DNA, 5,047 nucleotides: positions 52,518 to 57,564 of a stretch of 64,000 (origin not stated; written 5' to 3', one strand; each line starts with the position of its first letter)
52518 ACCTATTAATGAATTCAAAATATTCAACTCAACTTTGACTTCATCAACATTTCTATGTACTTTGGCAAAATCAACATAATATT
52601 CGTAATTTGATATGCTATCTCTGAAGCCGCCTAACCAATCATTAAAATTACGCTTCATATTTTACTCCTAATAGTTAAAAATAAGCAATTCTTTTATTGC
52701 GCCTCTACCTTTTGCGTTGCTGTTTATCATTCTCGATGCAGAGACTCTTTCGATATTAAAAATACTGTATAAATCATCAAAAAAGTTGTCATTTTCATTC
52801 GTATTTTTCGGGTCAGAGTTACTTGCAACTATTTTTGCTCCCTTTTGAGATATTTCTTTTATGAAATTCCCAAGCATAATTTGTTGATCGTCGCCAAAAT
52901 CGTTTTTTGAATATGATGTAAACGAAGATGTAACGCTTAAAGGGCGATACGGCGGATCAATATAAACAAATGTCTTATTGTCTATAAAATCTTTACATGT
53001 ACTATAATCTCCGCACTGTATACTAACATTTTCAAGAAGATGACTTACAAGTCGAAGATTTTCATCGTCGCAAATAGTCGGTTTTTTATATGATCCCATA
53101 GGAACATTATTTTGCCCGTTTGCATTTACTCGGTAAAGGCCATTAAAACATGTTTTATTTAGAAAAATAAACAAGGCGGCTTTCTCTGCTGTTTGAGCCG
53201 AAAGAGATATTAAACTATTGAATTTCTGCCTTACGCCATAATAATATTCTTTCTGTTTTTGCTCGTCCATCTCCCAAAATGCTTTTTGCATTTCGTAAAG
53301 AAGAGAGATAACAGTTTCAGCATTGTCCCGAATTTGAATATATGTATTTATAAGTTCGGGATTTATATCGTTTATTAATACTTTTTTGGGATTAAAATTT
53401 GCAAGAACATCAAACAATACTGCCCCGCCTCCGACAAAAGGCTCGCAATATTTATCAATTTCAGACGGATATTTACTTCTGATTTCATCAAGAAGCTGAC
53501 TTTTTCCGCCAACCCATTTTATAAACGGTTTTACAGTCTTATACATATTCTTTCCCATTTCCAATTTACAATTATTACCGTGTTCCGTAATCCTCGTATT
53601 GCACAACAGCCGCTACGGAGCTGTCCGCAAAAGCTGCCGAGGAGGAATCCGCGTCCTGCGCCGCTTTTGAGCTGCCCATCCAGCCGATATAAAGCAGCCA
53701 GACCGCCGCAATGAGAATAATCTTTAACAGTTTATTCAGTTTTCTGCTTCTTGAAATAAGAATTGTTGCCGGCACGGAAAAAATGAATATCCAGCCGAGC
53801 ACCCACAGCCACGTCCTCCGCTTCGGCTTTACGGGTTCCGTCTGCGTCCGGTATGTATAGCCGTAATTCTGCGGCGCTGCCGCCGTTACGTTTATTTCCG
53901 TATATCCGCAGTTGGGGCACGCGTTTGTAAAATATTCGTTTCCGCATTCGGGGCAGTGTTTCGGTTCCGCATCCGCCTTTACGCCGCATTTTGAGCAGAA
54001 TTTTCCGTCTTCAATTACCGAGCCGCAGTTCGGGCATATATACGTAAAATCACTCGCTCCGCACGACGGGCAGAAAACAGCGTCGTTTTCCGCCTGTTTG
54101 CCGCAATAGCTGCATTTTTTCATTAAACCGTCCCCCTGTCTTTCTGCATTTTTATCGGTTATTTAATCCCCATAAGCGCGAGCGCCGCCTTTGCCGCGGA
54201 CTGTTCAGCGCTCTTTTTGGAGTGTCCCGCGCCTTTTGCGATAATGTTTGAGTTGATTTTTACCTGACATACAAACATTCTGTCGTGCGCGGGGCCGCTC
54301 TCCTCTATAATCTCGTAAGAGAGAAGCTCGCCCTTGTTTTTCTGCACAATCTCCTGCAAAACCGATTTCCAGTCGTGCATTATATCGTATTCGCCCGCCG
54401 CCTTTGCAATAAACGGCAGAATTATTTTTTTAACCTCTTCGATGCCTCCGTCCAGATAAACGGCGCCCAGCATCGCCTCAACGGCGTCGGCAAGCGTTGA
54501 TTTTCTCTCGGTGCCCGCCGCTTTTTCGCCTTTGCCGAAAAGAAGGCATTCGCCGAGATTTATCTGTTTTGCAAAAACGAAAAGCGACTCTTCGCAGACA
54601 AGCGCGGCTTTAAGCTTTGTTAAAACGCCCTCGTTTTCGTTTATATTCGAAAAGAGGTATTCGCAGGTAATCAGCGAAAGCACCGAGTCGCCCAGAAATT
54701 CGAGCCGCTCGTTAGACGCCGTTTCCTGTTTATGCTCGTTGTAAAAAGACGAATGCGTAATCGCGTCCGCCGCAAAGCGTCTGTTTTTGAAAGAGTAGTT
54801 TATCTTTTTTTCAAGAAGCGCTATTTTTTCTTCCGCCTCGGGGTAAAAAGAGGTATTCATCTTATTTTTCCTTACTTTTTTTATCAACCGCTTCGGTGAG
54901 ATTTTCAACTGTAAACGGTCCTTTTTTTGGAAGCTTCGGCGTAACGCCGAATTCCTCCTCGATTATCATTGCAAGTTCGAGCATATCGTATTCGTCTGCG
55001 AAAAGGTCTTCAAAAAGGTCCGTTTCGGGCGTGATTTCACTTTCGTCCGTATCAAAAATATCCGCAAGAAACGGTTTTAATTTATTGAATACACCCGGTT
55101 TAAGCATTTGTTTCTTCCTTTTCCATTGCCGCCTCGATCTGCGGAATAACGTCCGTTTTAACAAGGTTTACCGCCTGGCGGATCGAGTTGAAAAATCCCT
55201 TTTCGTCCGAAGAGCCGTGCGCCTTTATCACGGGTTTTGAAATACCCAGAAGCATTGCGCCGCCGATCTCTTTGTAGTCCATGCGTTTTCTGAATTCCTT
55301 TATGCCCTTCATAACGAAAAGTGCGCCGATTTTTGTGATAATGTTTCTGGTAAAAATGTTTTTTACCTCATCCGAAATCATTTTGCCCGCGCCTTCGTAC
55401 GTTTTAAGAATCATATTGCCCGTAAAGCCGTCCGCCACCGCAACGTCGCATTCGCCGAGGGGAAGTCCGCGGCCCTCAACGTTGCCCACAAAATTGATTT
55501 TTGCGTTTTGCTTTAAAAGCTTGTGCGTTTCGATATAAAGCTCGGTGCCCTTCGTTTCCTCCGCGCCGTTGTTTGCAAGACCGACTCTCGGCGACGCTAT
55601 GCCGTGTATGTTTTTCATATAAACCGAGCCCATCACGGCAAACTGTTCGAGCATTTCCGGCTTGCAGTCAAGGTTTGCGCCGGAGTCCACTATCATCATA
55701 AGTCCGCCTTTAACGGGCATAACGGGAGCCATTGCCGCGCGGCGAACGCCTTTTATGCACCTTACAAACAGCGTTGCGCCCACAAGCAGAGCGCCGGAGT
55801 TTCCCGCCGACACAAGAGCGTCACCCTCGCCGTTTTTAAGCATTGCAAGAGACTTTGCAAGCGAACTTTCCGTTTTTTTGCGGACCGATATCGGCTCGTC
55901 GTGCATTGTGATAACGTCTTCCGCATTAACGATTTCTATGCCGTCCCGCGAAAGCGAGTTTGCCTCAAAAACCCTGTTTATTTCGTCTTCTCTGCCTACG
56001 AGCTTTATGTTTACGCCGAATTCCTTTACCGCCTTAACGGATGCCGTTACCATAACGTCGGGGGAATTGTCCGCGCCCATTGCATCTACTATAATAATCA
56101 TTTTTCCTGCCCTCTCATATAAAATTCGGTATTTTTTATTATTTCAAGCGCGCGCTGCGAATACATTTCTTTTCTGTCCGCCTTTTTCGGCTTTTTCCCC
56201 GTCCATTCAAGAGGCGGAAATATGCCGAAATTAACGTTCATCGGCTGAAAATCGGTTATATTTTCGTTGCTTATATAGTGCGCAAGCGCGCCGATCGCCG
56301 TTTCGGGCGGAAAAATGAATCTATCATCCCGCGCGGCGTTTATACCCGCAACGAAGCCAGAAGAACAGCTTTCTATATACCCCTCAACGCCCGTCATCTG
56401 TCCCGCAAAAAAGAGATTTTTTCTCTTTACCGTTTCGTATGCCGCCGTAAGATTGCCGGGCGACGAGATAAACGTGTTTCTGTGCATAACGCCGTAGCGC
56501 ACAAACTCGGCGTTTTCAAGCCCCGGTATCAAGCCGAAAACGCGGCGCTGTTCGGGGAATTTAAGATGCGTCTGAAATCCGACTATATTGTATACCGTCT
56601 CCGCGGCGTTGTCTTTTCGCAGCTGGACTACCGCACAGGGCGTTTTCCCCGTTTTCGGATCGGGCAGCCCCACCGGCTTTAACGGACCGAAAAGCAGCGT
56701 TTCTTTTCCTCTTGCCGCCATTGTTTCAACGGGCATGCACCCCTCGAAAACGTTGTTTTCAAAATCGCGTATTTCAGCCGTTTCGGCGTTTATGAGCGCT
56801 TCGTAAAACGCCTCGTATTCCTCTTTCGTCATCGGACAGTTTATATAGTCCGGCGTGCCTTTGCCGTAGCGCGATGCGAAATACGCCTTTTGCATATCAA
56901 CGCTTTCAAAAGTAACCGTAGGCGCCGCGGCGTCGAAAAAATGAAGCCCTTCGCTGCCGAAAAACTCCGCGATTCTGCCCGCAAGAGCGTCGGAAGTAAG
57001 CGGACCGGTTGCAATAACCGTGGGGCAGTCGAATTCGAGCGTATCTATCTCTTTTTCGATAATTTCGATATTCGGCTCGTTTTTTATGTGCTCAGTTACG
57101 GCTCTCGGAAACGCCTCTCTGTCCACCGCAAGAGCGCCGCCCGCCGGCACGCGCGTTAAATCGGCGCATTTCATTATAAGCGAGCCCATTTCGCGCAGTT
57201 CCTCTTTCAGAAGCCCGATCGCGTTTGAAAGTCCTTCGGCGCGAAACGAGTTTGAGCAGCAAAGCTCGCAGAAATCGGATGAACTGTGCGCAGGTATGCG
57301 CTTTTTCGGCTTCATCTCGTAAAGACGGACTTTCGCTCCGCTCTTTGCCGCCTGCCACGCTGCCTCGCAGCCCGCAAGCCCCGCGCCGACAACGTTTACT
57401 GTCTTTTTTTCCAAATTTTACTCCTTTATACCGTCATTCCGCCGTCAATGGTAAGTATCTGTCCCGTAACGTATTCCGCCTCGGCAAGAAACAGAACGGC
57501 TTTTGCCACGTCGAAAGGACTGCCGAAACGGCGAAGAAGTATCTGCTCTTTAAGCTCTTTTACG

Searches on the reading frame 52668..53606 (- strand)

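Call 50: search_protein_families(library=pfam, proteins=[window:52668-53606:-], max_evalue=0.00001)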
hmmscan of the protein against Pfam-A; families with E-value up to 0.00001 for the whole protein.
window:52668-53606:- (312 aa): 1 family
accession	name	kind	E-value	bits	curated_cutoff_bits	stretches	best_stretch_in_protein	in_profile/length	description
PF02086.21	MethyltransfD12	-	7.3e-67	226.2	22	1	31-293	1-252/253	D12 class N6 adenine-specific DNA methyltransferase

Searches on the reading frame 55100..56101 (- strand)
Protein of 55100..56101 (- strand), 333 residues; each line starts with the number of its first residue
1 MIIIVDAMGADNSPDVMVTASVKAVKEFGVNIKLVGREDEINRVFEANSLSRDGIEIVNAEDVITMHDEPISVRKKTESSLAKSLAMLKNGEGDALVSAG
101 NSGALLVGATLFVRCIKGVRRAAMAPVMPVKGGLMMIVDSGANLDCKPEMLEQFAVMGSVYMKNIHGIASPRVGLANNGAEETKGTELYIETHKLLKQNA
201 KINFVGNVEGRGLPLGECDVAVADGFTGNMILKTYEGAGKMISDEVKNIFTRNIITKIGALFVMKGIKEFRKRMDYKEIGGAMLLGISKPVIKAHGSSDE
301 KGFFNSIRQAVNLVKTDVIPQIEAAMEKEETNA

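Call 50: search_protein_families(library=pfam, proteins=[window:55100-56101:-], max_evalue=0.00001)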
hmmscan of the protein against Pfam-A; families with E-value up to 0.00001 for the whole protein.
window:55100-56101:- (333 aa): 1 family
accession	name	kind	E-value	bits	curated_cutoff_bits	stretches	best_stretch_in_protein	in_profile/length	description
PF02504.20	FA_synthesis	-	5e-99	331.9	29.1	1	3-319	3-322/324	Fatty acid synthesis protein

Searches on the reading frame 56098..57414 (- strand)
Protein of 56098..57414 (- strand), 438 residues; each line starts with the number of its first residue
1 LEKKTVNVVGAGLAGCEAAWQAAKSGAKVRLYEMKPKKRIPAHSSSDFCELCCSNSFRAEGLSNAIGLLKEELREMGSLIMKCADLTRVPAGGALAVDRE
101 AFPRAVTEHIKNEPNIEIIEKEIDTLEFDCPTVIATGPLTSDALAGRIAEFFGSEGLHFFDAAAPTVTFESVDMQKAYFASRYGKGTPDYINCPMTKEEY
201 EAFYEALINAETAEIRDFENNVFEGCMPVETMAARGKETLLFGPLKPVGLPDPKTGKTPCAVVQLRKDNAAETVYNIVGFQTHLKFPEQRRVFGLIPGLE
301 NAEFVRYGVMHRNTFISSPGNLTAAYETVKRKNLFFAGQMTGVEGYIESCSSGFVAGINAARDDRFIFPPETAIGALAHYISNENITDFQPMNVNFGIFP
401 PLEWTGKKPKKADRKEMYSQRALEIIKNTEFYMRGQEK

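Call 50: search_protein_families(library=pfam, proteins=[window:56098-57414:-], max_evalue=0.00001)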
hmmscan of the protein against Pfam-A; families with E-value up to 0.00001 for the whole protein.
window:56098-57414:- (438 aa): 3 families
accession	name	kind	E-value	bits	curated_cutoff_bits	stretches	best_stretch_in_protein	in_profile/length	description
PF01134.28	GIDA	-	3.6e-99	332.9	22.1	1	6-362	2-385/391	Glucose inhibited division protein A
PF00890.30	FAD_binding_2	-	3.7e-07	30.1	20.4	0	8-46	4-42/414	FAD binding domain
PF13450.12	NAD_binding_8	-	7.5e-06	26.6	21.9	0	8-36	1-29/68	NAD(P)-binding Rossmann-like domain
